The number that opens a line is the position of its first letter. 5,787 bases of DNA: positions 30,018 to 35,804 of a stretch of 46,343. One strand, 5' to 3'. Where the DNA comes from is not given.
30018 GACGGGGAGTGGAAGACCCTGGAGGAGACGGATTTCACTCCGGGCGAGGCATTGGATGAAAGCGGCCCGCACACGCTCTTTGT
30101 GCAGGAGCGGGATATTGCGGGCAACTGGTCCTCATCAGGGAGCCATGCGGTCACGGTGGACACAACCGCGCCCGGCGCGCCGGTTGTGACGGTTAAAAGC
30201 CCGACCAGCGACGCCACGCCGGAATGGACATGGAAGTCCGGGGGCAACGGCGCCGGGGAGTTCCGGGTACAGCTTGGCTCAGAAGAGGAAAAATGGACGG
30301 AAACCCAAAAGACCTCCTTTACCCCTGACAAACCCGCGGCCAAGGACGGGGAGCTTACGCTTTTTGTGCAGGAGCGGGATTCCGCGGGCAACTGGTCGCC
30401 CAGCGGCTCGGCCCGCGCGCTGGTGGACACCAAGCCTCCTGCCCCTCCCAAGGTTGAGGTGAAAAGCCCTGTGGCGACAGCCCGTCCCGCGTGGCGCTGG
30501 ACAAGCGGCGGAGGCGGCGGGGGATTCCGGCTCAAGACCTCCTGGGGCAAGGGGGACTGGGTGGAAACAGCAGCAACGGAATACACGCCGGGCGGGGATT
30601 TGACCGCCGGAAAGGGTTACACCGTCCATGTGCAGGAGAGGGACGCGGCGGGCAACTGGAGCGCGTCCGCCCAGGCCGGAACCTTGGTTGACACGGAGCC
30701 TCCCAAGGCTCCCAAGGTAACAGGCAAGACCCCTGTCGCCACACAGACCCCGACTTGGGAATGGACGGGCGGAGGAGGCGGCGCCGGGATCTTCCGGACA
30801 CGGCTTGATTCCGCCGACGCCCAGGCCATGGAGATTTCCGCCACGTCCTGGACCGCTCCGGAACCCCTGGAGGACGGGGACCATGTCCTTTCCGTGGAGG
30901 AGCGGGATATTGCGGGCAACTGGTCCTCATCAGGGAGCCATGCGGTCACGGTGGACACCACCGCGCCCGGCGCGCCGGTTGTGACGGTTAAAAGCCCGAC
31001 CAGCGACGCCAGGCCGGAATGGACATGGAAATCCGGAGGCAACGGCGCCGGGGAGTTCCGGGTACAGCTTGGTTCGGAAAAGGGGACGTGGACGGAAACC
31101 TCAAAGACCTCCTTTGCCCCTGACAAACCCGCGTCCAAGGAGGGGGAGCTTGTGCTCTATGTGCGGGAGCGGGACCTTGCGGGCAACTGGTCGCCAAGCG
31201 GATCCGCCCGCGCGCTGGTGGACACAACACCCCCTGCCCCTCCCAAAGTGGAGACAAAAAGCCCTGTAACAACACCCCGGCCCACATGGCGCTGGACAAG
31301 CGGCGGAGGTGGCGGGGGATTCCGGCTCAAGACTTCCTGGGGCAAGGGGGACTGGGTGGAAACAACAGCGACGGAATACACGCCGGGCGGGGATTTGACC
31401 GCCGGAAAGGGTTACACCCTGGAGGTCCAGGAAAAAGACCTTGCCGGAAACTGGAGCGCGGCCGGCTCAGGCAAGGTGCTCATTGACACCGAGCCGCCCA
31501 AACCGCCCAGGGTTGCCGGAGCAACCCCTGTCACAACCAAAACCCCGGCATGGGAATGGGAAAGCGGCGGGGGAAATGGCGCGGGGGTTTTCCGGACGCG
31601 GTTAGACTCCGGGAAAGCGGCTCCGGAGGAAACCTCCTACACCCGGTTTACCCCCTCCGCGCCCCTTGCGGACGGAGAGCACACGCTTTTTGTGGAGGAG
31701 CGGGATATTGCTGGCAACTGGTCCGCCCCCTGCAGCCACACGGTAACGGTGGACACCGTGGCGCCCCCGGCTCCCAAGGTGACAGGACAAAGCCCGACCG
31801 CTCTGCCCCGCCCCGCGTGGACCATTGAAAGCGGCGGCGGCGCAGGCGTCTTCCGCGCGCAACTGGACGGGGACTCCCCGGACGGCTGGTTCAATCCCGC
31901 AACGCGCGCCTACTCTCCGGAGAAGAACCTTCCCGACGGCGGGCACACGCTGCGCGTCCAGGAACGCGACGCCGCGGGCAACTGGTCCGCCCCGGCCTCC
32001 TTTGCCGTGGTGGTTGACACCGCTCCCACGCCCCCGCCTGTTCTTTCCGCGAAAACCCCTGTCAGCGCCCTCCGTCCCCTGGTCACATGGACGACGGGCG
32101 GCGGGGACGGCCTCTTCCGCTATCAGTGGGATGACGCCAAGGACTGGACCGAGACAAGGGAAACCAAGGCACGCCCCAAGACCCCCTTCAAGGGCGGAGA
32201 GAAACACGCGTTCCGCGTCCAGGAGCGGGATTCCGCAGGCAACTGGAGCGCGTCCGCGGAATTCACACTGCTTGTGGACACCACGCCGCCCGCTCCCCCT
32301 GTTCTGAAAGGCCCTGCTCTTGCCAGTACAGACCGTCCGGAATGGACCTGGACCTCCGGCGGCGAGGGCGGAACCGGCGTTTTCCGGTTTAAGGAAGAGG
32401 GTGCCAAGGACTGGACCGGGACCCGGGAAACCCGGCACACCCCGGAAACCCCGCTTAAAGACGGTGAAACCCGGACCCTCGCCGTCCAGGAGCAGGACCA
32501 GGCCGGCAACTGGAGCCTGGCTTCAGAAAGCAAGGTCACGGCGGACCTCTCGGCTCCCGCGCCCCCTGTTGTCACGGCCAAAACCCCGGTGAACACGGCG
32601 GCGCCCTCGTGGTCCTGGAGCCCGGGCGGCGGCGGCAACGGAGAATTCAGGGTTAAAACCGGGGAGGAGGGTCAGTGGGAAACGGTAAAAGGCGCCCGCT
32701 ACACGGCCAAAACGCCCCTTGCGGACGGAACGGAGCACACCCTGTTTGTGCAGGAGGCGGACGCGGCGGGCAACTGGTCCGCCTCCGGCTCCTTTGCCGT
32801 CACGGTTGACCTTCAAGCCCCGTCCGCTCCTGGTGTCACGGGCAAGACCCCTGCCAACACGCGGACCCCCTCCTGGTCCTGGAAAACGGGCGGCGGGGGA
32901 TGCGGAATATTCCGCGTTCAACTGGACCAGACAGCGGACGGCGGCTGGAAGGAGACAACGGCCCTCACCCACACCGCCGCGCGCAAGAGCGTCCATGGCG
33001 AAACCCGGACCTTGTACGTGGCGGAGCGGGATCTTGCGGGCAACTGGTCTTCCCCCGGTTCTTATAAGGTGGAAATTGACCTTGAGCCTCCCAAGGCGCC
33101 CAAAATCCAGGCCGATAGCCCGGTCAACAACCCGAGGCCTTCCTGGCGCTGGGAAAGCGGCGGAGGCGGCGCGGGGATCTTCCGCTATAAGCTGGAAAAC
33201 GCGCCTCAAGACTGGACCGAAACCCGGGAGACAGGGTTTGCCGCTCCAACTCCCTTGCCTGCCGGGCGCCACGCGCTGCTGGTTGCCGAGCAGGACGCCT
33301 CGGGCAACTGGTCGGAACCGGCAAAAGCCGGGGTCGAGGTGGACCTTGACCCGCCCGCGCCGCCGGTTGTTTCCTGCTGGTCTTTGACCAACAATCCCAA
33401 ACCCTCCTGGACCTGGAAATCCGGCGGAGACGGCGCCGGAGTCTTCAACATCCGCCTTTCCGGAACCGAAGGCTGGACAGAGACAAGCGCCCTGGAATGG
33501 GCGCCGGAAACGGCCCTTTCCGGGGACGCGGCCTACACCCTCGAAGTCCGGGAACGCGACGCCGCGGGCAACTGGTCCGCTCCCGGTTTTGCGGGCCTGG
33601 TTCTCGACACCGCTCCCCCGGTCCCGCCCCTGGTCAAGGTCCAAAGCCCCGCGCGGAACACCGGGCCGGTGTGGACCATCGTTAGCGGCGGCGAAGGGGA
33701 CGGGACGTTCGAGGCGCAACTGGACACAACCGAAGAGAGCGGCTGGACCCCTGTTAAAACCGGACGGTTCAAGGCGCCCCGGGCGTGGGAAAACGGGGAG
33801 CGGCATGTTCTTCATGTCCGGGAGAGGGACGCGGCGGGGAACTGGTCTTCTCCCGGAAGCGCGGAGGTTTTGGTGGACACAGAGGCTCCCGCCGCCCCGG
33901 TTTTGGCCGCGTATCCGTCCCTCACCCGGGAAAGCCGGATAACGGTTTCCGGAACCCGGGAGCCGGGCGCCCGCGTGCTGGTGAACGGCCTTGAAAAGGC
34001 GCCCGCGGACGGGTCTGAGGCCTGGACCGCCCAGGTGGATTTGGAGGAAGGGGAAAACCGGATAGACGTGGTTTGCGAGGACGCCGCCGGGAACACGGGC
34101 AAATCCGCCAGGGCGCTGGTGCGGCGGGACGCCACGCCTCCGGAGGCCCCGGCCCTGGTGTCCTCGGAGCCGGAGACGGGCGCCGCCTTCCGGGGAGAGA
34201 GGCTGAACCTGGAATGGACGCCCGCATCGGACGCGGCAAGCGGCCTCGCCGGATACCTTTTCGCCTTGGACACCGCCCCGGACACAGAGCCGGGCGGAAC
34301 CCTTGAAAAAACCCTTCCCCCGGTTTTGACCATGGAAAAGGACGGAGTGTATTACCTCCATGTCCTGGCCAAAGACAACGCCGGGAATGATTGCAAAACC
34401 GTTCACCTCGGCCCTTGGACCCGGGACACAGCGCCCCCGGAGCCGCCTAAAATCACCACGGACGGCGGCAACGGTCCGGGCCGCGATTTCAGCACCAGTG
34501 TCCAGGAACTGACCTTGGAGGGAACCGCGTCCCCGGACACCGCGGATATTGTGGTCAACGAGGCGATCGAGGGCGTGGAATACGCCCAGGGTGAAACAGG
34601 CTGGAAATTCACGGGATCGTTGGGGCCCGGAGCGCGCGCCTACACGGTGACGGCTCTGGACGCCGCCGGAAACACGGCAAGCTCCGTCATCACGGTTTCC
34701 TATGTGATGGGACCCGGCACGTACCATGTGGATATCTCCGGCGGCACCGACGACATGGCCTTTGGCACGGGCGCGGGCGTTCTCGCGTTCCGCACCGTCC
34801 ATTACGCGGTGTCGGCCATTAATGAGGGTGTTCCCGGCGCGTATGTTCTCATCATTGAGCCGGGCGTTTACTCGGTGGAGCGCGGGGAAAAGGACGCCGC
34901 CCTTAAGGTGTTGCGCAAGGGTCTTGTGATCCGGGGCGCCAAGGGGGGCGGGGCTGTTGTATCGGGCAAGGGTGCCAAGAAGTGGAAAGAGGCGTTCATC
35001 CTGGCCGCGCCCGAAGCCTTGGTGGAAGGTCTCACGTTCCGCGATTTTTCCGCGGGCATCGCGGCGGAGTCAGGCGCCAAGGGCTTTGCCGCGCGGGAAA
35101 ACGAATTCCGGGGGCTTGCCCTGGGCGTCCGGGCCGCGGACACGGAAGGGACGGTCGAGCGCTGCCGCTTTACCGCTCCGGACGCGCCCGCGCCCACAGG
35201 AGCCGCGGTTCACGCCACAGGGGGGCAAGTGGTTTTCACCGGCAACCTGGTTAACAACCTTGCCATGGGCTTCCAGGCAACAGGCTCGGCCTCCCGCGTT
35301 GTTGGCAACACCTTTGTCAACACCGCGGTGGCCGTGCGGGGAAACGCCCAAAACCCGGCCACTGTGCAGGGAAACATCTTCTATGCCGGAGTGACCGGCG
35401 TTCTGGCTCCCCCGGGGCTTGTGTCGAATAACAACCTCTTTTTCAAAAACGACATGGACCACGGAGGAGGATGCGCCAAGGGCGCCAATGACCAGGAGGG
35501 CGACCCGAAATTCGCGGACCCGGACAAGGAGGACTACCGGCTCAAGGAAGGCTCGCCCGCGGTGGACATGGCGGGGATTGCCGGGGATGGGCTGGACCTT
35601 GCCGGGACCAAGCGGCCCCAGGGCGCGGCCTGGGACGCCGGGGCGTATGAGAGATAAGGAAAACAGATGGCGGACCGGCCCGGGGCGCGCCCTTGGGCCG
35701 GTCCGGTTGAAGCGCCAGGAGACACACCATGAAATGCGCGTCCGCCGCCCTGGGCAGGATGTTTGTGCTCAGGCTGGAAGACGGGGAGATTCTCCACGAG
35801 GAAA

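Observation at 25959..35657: A 3,232-aa surface-type giant protein with an unusual domain order and no recognisable anchoring or secretion module beyond a Sec signal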

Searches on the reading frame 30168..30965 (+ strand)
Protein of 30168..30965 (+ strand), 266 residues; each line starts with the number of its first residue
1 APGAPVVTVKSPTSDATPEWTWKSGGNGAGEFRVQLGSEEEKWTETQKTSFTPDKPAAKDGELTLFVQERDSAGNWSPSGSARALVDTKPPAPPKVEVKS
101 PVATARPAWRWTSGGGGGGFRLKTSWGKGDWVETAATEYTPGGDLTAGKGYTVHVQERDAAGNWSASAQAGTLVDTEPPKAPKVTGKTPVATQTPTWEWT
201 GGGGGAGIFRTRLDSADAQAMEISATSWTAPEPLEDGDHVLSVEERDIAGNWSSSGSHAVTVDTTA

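Call 32: search_solved_structures(query=window:30168-30965:+, max_evalue=1, show_alignments=2)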
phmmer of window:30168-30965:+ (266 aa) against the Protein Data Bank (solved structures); distinct sequences matched with E-value up to 1: 2.
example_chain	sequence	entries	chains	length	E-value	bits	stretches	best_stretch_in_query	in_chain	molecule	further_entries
2yn3_A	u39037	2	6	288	2.5e-05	27.4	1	225-265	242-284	PUTATIVE INNER MEMBRANE PROTEIN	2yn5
1k85_A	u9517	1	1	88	0.027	17.5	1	179-264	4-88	CHITINASE A1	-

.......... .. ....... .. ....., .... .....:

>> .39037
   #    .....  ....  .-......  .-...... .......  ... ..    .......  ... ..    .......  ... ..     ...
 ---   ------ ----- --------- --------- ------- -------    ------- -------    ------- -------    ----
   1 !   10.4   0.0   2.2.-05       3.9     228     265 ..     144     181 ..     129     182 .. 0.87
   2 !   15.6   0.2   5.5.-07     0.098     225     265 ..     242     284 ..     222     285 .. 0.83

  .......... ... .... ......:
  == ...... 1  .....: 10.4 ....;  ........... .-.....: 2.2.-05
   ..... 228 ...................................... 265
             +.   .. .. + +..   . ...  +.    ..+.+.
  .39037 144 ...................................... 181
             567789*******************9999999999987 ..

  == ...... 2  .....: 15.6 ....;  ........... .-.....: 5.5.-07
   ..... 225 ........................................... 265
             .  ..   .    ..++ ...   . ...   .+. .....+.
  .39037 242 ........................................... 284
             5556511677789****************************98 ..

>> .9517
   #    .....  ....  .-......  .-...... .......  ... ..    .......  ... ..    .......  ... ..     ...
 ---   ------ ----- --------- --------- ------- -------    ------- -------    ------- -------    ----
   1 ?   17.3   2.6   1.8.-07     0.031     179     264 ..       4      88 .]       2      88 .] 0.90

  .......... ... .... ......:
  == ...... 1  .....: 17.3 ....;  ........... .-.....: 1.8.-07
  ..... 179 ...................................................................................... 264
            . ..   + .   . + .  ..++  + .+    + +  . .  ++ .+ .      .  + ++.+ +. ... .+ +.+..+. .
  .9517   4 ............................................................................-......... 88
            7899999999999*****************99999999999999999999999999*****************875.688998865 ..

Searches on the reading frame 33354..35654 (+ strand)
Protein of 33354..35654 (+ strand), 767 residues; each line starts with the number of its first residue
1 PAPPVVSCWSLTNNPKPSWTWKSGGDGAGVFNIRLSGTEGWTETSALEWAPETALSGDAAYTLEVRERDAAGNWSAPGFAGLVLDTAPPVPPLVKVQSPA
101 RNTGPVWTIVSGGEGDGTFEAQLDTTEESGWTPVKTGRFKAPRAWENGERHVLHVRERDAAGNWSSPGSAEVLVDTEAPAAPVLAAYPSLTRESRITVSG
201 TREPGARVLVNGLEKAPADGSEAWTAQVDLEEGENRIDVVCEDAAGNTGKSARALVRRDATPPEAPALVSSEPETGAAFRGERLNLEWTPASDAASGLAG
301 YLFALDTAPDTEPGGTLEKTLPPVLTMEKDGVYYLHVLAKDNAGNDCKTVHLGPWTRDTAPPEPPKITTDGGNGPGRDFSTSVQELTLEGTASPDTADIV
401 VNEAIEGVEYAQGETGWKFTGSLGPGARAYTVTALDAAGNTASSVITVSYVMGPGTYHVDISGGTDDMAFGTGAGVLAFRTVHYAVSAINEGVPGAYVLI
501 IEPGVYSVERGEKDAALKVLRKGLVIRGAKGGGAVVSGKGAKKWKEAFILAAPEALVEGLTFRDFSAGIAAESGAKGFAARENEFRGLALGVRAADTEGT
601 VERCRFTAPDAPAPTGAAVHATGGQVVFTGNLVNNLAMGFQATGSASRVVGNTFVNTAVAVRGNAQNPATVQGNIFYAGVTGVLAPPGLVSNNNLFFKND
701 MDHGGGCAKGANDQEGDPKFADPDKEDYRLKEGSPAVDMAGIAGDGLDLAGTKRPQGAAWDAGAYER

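Call 24: find_homologous_proteins(query=window:33354-35654:+, max_evalue=0.00001)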
Query window:33354-35654:+ (767 aa): 114 proteins with E <= 0.00001 among 8000 candidates.
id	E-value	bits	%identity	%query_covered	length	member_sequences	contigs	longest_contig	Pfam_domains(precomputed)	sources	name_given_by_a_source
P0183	5.7e-188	645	31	59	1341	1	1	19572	PF21226.5,PF07495.20,PF02494.23,PF19077.7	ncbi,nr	ncbi:MAG: hypothetical protein JXA18_01155 [Chitinispirillaceae bacterium]|nr:hypothetical protein [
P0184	2.7e-166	574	31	45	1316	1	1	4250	PF07495.20,PF15418.13,PF02494.23,PF17996.8,PF19077.7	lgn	-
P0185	3.0e-134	468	31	43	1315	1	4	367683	PF07495.20,PF02494.23,PF17996.8,PF19077.7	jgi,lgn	jgi:hypothetical protein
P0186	3.4e-123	431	31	46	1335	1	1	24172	PF21226.5,PF07495.20,PF02494.23,PF13750.13,PF17996.8,PF19077.7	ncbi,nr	ncbi:MAG: hypothetical protein JW913_05085 [Chitinispirillaceae bacterium]|nr:hypothetical protein [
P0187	3.9e-112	395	27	60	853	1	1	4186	PF07495.20,PF02494.23,PF17996.8,PF09136.17,PF19077.7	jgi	jgi:hypothetical protein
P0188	7.9e-105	370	32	35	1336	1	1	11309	PF21226.5,PF07495.20,PF02494.23,PF19077.7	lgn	-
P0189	2.4e-79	286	36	36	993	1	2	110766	PF07495.20,PF13229.13,PF19077.7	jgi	jgi:hypothetical protein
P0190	2.8e-72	263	31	34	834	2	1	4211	PF07495.20,PF19077.7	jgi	-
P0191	3.6e-72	262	34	48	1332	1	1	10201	PF07495.20,PF12768.14,PF13750.13,PF19077.7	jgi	jgi:hypothetical protein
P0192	3.8e-68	249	33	46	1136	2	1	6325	PF07495.20,PF02494.23,PF13385.14,PF19077.7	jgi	jgi:hypothetical protein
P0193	2.2e-66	243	32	45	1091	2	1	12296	PF07495.20,PF19077.7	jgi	jgi:hypothetical protein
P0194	2.0e-46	177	41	21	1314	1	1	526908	PF02368.25,PF09136.17,PF19077.7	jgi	jgi:hypothetical protein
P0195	1.0e-43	168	33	35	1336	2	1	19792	PF26182.1,PF02368.25,PF19077.7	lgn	-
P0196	1.7e-42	164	36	24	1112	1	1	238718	PF07495.20,PF17957.8,PF13750.13,PF19077.7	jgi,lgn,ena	-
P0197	5.0e-40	156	30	53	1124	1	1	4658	PF25788.3,PF19077.7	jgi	-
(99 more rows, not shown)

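Call 26: find_encoding_contigs(protein=P0191, flank=10000, max_places=2)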
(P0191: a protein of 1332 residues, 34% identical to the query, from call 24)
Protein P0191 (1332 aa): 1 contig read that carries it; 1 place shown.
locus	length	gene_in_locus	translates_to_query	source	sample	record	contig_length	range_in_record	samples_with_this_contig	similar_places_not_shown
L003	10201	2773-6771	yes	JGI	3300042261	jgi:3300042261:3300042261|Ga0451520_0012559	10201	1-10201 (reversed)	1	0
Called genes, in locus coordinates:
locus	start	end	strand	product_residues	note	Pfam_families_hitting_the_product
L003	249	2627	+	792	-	PF13802:Gal_mutarotas_2, PF01055:Glyco_hydro_31_2nd, PF21365:Glyco_hydro_31_3rd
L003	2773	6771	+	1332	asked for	PF12768:Rax2 (faint), PF07495:Y_Y_Y (faint), PF13750:Big_3_3 (faint), PF19077:Big_13 (weak)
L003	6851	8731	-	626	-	PF00933:Glyco_hydro_3, PF01915:Glyco_hydro_3_C, PF14310:Fn3-like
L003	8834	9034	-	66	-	-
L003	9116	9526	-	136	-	PF02577:BFN_dom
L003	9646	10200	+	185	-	?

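Call 27: find_encoding_contigs(protein=P0189, flank=10000, max_places=2)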
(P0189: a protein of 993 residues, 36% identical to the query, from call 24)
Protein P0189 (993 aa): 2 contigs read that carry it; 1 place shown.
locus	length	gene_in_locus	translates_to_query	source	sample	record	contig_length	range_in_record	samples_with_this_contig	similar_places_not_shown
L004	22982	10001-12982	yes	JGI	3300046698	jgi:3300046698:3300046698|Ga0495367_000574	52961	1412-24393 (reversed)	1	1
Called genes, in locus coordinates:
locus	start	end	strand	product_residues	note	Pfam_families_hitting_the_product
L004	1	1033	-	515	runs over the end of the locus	-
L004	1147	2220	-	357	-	PF13310:Virulence_RhuM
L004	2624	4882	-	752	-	-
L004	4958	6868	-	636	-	-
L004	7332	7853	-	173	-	-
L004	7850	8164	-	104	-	PF09907:HigB_toxin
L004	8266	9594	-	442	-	PF13356:Arm-DNA-bind_3, PF00589:Phage_integrase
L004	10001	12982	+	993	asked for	PF13229:Beta_helix, PF19077:Big_13 (faint), PF07495:Y_Y_Y (faint)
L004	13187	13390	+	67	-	-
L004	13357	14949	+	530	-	PF01875:Memo, PF01871:AMMECR1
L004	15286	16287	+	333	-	PF04015:DUF362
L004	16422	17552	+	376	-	PF04055:Radical_SAM, PF13353:Fer4_12 (weak)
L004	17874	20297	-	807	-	PF01564:Spermine_synth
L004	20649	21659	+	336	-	PF00704:Glyco_hydro_18 (weak)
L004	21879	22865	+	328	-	PF01522:Polysacc_deac_1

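Call 28: find_encoding_contigs(protein=P0185, flank=10000, max_places=2)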
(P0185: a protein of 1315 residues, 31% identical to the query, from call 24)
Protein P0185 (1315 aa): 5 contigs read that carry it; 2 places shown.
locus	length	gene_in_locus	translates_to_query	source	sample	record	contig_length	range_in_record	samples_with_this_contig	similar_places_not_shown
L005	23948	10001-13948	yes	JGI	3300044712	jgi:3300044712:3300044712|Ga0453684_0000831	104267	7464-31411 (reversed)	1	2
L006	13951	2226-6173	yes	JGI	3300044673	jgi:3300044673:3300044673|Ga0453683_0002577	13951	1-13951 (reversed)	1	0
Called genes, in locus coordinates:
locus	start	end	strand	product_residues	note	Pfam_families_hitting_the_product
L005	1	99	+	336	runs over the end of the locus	PF01547:SBP_bac_1, PF13416:SBP_bac_8, PF13343:SBP_bac_6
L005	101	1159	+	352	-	PF01795:Methyltransf_5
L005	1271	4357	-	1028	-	PF00882:Zn_dep_PLPC (weak), PF00691:OmpA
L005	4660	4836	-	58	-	-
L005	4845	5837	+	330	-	PF07313:AmiA-like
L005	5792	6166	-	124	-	PF17973:bMG10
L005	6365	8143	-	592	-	PF00759:Glyco_hydro_9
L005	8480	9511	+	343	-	-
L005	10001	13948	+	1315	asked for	PF17996:CE2_N (faint), PF19077:Big_13 (weak), PF02494:HYR (faint), PF07495:Y_Y_Y (faint), PF19077:Big_13 (weak)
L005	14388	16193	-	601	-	PF02055:Glyco_hydro_30, PF02057:Glyco_hydro_59 (faint), PF17189:Glyco_hydro_30C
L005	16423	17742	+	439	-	PF13620:CarboxypepD_reg (faint), PF09603:Fib_succ_major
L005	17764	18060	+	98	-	-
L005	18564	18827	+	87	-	PF14394:DUF4423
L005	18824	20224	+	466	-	PF13620:CarboxypepD_reg (faint), PF22904:NOMO1-like_2nd (faint), PF14686:fn3_3 (faint)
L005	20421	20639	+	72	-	-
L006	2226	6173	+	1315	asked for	PF17996:CE2_N (faint), PF19077:Big_13 (weak), PF02494:HYR (faint), PF07495:Y_Y_Y (faint), PF19077:Big_13 (weak)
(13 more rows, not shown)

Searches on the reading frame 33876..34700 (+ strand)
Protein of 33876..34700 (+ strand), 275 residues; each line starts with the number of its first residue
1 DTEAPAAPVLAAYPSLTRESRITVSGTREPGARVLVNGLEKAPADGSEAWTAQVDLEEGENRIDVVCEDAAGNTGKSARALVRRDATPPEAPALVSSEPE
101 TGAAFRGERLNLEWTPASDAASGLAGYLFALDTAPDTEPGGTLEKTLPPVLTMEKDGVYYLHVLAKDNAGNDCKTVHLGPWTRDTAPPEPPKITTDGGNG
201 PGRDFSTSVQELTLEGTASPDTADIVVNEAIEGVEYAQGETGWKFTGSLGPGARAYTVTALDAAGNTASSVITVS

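Call 40: search_protein_families(library=pfam, proteins=[window:33876-34700:+], max_evalue=1)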
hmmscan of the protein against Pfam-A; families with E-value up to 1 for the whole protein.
window:33876-34700:+ (275 aa): 8 families
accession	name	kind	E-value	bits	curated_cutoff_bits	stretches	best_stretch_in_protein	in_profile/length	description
PF19077.6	Big_13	-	1e-13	52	27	2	202-271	19-94/102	Bacterial Ig-like domain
PF09136.16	Glucodextran_B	-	1.4e-09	38.2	27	1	17-80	14-78/83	Glucodextranase, domain B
PF17936.7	Big_6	-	3.4e-06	27.6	27.6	1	19-80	12-79/83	Bacterial Ig domain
PF12733.13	Cadherin-like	-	0.0012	19.7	24.2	1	21-82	28-86/89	Cadherin-like beta sandwich domain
PF13754.12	Big_3_4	-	0.0068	16.8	27.3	0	153-173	30-50/106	Domain of unknown function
PF06832.18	BiPBP_C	-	0.023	15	26.8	0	206-271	30-88/90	Penicillin-Binding Protein C-terminus Family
PF02494.22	HYR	-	0.043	14.6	21.7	0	56-76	54-74/81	HYR domain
PF18981.6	InlK_D3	-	0.12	12.9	25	0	136-176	29-69/75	Internalin K domain (D3/D4)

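Call 41: search_protein_families(library=ncbifam, proteins=[window:33876-34700:+], max_evalue=1)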
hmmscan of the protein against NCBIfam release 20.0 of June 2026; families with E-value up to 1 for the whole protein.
window:33876-34700:+ (275 aa): 4 families
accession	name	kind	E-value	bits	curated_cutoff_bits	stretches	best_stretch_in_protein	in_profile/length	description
NF033510.3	Ca_tandemer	repeat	1.4e-13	51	50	2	17-75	28-96/96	Ca2+-stabilized repeat-containing adhesin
NF047446.1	barrel_OmpL47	domain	2.7e-07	31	40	1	117-172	11-58/68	OmpL47-type beta-barrel domain-containing protein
NF040520.1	Ig_like_BLP2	equivalog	5.5e-06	24.8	750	2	19-193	179-345/730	Ig-like repeat protein Blp2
NF047441.1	Lepto_OmpL47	equivalog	0.04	13.5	250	1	58-189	204-328/336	multi-beta-barrel domain surface protein OmpL47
